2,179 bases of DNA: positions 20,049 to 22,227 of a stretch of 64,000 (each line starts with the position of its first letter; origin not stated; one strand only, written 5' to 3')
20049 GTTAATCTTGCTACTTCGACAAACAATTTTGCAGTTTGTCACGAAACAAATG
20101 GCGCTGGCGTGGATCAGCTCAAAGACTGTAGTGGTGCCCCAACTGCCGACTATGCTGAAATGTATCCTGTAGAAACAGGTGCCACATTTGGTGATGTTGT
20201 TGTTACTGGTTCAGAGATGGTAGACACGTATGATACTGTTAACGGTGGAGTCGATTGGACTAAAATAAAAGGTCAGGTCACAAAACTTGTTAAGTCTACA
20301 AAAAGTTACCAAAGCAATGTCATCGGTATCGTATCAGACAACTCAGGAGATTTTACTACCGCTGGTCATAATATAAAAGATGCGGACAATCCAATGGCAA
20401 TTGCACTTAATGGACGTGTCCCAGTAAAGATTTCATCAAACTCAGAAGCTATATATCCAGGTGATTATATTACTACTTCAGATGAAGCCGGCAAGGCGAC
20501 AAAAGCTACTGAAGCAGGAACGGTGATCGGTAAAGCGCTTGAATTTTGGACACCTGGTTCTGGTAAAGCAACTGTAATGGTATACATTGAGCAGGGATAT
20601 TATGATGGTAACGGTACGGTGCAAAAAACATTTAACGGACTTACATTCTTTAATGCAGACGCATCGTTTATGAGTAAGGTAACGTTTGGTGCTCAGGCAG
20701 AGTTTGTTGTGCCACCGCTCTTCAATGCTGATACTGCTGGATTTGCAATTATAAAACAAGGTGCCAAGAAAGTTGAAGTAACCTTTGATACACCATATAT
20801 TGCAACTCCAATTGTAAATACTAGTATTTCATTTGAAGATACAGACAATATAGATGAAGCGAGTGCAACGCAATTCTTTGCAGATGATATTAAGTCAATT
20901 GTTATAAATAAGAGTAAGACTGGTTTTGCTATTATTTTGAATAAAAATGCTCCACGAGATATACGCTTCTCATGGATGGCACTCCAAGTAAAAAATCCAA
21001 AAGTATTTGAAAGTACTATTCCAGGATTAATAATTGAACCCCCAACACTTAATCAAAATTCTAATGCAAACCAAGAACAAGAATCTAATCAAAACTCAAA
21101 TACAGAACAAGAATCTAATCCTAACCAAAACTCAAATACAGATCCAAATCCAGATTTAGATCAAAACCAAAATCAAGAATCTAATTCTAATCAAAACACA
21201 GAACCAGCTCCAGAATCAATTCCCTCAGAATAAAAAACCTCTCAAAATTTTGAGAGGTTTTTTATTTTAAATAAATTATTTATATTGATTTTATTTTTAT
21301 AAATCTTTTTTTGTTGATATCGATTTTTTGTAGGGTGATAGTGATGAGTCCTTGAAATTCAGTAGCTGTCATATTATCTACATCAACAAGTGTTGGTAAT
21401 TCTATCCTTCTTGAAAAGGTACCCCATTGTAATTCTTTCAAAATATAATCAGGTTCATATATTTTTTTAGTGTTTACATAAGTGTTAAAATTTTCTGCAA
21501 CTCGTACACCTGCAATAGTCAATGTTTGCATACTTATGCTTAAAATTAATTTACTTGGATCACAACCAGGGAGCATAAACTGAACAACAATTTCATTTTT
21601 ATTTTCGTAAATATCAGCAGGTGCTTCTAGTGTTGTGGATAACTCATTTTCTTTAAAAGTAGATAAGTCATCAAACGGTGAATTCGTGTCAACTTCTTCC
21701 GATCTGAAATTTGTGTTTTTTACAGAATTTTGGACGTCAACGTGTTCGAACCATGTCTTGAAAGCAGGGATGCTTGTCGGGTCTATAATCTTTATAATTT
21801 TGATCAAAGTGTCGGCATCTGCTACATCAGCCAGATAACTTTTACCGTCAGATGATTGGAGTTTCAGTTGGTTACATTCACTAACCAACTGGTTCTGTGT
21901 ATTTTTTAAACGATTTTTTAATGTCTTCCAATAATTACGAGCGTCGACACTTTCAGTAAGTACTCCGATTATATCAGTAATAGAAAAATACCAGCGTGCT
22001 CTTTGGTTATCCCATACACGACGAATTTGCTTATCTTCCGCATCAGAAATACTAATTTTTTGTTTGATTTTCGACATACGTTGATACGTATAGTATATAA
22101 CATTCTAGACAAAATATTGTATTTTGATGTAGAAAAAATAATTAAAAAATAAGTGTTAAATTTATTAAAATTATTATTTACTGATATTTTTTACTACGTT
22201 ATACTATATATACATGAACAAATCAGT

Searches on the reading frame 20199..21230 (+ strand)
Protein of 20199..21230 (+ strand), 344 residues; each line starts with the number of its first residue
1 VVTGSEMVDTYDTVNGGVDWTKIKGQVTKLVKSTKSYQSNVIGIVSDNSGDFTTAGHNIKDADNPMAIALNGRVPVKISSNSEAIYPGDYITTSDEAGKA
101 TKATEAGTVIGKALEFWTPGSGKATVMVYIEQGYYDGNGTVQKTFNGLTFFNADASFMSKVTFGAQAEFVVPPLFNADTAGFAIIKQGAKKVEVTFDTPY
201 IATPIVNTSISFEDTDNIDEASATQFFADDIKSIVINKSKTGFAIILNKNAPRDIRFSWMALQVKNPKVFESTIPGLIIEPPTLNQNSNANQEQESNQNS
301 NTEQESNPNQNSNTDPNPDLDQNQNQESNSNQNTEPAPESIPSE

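Call 60: search_protein_families(library=pfam, proteins=[window:20199-21230:+], max_evalue=0.1)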
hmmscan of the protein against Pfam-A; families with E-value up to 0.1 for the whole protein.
window:20199-21230:+ (344 aa): 2 families
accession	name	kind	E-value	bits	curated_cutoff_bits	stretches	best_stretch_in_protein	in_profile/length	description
PF09458.16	H_lectin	-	0.0068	16.9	24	1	192-261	2-66/67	H-type lectin domain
PF23982.2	XM1_gp53_minor_capsid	-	0.032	14.5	27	1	27-128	51-152/154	XM1 gp53 minor capsid protein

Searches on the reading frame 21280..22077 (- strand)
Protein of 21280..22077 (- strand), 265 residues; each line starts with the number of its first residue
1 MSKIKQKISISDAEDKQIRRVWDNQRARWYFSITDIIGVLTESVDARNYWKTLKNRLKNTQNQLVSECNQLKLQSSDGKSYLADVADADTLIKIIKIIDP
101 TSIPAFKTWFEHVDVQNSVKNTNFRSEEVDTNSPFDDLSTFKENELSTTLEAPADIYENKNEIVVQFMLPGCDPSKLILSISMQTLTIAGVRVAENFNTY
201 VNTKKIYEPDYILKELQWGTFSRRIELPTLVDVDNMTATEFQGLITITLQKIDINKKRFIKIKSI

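Call 8: search_protein_families(library=pfam, proteins=[window:21280-22077:-], max_evalue=0.001)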
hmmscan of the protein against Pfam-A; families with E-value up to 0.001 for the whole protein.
window:21280-22077:- (265 aa): 1 family
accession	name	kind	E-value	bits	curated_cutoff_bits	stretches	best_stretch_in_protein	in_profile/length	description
PF00011.27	HSP20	-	1.5e-08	35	20.8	1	155-262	1-101/102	Hsp20/alpha crystallin family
